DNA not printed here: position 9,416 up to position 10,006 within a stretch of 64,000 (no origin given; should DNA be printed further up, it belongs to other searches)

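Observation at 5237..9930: CsoR-family repressor with atypical Cys-Tyr-Cys fingerprint and GC-palindrome operator heading a trxB-gdhA-trxB-like operon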

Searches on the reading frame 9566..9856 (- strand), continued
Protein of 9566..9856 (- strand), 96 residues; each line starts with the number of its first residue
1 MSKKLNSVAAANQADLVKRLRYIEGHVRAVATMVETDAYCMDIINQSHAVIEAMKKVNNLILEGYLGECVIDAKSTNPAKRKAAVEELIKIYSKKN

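Call 63: find_encoding_contigs(protein=P0089, flank=4000, max_places=3)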
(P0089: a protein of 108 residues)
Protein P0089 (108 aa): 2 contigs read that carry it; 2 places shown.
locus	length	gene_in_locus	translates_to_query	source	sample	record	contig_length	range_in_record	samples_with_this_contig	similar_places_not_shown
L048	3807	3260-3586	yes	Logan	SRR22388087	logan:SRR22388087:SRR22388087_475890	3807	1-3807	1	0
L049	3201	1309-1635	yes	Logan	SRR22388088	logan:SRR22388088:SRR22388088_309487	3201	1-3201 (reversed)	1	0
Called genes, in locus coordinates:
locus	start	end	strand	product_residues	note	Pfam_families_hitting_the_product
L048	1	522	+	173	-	?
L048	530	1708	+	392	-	PF03054:tRNA_Me_trans, PF20259:tRNA_Me_trans_M, PF20258:tRNA_Me_trans_C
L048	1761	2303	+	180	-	PF01814:Hemerythrin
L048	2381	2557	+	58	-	-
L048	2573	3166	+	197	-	PF00081:Sod_Fe_N, PF02777:Sod_Fe_C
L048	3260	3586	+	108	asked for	PF02583:Trns_repr_metal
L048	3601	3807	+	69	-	?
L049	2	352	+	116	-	?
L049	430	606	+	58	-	-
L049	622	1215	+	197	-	PF00081:Sod_Fe_N, PF02777:Sod_Fe_C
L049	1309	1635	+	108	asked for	PF02583:Trns_repr_metal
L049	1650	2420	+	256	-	PF22544:HYDIN_VesB_CFA65-like_Ig (faint), PF07610:DUF1573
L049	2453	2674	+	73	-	PF09851:SHOCT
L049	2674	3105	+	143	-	PF07610:DUF1573, PF22544:HYDIN_VesB_CFA65-like_Ig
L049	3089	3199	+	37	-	?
